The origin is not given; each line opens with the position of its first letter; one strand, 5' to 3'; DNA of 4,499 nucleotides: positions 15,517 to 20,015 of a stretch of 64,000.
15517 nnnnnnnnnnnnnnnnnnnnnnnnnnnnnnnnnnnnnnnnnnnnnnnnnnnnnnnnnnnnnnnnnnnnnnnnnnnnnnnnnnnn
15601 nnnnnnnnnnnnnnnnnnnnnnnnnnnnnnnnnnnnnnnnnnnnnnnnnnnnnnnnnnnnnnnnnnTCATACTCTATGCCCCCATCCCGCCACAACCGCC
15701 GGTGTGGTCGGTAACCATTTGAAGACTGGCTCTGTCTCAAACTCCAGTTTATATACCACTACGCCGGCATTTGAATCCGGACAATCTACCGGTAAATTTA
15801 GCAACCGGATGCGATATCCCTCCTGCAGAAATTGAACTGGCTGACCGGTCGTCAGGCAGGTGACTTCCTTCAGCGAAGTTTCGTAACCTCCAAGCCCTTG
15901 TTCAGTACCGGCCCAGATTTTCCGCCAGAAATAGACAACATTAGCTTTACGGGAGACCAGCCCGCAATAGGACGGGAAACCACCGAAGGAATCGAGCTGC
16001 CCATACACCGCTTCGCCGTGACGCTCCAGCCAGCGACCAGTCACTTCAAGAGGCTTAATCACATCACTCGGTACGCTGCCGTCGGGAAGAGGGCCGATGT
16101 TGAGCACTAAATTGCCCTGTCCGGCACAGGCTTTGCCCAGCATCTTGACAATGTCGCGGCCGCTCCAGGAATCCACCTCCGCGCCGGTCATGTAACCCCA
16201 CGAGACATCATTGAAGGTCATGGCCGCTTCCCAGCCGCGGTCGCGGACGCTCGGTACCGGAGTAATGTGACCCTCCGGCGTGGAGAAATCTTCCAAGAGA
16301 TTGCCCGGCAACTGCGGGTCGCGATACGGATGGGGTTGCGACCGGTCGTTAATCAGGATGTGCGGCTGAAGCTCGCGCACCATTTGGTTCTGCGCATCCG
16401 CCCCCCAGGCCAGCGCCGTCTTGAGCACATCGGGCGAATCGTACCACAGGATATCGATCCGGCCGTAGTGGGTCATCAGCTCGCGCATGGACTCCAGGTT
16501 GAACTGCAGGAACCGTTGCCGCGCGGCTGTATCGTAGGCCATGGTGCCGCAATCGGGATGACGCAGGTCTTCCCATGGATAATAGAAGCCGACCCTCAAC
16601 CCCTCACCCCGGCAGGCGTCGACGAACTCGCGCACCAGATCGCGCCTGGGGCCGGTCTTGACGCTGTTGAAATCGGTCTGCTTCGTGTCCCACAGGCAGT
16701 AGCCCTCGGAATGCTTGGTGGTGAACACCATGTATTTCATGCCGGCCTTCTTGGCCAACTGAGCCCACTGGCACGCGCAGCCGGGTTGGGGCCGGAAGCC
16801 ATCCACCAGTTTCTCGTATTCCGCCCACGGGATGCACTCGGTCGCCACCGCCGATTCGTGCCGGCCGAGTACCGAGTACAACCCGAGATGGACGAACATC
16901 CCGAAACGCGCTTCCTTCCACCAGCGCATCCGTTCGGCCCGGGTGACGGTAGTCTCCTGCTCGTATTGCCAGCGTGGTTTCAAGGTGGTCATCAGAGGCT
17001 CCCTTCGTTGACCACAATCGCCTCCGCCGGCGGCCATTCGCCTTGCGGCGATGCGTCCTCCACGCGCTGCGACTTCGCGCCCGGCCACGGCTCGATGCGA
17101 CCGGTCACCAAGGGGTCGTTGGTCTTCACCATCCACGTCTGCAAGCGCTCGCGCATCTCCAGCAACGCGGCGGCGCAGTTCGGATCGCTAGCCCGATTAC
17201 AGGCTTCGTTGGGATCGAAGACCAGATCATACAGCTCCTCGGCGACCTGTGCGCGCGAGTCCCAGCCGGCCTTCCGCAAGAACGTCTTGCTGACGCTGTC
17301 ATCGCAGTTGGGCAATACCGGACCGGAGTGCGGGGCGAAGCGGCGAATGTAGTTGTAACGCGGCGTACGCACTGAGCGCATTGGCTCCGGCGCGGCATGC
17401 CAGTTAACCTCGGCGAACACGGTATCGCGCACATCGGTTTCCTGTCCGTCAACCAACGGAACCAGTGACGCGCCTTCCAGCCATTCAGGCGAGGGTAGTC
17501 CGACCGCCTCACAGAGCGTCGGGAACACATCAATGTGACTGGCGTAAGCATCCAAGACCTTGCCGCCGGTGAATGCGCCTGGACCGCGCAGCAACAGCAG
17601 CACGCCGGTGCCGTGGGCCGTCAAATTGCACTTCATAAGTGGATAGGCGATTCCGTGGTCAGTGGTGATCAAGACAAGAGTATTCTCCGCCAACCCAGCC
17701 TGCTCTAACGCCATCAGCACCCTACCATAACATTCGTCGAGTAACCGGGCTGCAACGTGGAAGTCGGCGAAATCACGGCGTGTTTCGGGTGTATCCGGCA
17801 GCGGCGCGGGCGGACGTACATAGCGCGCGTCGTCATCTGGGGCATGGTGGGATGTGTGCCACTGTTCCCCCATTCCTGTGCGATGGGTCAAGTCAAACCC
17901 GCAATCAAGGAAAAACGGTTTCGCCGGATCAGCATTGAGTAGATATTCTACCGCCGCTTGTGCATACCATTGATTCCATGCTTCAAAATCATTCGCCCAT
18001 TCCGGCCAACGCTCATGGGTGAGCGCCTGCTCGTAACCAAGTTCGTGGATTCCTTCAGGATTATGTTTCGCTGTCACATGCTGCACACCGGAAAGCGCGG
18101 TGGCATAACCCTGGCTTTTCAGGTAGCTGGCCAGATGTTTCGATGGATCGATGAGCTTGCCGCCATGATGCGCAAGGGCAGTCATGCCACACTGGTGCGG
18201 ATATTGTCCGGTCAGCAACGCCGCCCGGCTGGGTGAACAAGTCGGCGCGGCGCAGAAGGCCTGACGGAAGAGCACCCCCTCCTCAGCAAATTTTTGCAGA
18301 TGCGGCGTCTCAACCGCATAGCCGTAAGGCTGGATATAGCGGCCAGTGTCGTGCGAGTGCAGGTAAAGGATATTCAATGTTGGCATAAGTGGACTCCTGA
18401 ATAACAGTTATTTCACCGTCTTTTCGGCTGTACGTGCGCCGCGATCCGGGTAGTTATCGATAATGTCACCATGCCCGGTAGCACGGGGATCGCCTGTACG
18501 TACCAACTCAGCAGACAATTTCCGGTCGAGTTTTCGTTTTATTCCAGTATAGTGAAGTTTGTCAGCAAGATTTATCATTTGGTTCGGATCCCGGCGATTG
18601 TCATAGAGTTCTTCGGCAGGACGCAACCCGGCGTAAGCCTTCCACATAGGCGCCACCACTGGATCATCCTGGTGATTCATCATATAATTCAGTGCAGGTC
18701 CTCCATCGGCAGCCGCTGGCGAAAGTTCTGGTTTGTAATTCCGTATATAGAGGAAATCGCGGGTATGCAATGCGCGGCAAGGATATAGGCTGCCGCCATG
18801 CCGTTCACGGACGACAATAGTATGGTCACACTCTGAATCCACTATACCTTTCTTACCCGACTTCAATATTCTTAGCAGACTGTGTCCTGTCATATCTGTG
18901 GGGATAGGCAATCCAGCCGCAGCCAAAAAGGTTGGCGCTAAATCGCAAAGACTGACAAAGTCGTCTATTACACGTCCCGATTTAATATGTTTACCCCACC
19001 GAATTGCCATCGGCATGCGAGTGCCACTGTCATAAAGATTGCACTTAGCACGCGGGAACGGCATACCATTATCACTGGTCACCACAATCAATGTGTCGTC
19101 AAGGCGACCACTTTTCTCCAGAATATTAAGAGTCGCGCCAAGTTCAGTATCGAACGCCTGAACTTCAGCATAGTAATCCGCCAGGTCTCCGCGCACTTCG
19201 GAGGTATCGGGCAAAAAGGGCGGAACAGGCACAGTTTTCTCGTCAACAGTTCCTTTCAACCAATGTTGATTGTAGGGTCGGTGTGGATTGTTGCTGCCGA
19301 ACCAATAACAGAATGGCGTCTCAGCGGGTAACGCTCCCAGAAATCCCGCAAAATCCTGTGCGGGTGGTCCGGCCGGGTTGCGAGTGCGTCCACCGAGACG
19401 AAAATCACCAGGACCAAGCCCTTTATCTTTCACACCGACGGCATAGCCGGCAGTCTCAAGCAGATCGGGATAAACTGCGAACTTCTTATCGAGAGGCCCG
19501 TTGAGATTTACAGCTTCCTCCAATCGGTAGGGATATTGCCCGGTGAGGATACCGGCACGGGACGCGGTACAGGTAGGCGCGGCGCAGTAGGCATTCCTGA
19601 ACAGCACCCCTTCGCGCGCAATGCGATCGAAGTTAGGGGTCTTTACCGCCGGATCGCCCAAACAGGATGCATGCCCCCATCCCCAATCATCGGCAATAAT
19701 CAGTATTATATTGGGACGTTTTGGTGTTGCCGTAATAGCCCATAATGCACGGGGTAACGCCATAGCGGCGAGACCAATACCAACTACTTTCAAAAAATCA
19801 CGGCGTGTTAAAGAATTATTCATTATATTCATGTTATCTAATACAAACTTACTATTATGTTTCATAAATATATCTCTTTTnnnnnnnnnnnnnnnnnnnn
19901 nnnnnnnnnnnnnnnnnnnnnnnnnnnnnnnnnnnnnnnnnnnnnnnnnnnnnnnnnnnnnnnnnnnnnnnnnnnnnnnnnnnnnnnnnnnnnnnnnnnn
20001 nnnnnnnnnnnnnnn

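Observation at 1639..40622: Two DUF4838-like::FGE-domain fusion paralogs with strongly different base composition, and the FGE domain lacks the catalytic Cys pair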

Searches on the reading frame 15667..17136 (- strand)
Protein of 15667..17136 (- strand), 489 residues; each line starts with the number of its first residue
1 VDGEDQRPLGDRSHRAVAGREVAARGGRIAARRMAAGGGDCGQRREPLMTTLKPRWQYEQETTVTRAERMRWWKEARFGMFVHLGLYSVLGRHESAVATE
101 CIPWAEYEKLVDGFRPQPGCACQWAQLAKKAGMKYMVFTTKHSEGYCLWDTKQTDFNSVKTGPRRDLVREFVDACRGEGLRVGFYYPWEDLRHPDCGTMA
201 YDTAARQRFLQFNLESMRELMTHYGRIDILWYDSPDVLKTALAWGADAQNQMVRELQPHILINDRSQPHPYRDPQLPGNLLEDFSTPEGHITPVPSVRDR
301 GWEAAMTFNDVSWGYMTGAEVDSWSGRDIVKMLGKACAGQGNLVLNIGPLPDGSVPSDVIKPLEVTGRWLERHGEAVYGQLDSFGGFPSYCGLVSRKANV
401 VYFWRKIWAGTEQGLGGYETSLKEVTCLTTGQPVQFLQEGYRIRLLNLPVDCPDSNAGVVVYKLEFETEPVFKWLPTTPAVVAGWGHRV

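Call 25: search_protein_families(library=pfam, proteins=[window:15667-17136:-], max_evalue=0.001)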
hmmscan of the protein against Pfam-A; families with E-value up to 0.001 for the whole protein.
window:15667-17136:- (489 aa): 2 families
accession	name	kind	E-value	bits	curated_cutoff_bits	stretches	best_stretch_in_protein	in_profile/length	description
PF01120.23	Alpha_L_fucos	-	1.3e-67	229.1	25.2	1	57-375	13-345/345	Alpha-L-fucosidase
PF14871.12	GHL6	-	0.00013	22.6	35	1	123-185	4-63/132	Hypothetical glycosyl hydrolase 6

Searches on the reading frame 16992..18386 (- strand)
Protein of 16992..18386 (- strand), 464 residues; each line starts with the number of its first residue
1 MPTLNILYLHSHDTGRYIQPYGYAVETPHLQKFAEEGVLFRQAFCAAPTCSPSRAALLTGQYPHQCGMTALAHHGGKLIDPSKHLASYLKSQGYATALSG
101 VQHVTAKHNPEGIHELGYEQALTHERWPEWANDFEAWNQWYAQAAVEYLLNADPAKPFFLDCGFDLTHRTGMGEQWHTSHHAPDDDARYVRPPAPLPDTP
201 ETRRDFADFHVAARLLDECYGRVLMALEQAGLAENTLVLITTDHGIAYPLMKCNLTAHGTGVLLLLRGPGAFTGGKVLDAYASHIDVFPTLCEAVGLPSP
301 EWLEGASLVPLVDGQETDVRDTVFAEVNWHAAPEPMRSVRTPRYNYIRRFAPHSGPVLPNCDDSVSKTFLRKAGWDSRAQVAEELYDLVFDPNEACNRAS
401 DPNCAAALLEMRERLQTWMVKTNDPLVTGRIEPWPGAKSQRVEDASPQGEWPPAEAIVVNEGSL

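Call 25: search_protein_families(library=pfam, proteins=[window:16992-18386:-], max_evalue=0.001)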
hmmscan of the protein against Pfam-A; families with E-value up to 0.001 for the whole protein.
window:16992-18386:- (464 aa): 3 families
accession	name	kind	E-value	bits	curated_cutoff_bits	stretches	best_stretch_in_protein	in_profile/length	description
PF00884.28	Sulfatase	-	7e-36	124.5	25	1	5-296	2-300/301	Sulfatase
PF16347.10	SGSH_C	-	1e-11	45.6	29.3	1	263-348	19-108/154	N-sulphoglucosamine sulphohydrolase, C-terminal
PF01663.27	Phosphodiest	-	2.1e-10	41.2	23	1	16-247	12-222/342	Type I phosphodiesterase / nucleotide pyrophosphatase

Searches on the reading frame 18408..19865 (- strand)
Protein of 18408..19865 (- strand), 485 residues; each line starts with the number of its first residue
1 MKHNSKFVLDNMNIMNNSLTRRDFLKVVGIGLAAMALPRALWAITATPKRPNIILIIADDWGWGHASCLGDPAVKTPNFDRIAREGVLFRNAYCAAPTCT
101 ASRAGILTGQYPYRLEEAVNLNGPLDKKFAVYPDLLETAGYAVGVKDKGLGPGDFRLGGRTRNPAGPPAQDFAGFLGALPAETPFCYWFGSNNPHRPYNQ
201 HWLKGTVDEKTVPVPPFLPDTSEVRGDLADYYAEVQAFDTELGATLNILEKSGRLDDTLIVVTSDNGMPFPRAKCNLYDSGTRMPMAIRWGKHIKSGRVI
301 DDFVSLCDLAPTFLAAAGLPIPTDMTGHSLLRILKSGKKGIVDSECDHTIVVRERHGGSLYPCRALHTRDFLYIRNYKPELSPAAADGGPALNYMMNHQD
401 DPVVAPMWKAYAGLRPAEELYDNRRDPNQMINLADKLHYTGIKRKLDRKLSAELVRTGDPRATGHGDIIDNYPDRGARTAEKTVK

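Call 25: search_protein_families(library=pfam, proteins=[window:18408-19865:-], max_evalue=0.001)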
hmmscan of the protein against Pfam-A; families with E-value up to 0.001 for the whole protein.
window:18408-19865:- (485 aa): 3 families
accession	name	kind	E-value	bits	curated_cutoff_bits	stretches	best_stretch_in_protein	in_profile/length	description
PF00884.28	Sulfatase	-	5.7e-39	134.6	25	2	51-144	1-95/301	Sulfatase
PF16347.10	SGSH_C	-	2.4e-18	67.2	29.3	1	275-339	9-73/154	N-sulphoglucosamine sulphohydrolase, C-terminal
PF01663.27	Phosphodiest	-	3.3e-07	30.7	23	0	75-112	19-57/342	Type I phosphodiesterase / nucleotide pyrophosphatase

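Call 60: find_related_loci(query=window:18408-19865:-, collection=metagenome_contigs, flank=10000)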
Query window:18408-19865:- (485 aa) in metagenome_contigs; peptide patterns used: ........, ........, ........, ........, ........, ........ (x = any residue, [..] = any of these).
38 stretches matched a pattern; 6 encode a relative of the query (tblastn E <= 1e-3); 6 distinct loci.
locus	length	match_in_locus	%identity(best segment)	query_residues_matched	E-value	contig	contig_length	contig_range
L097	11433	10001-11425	48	19-467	2e-138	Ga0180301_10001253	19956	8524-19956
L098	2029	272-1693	44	30-476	1e-128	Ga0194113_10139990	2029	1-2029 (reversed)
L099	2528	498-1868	46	46-476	3e-123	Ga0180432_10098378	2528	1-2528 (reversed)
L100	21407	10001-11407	43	50-472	2e-114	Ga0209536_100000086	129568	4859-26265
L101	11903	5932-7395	41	25-473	3e-98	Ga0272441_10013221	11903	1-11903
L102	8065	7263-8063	59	11-273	1e-95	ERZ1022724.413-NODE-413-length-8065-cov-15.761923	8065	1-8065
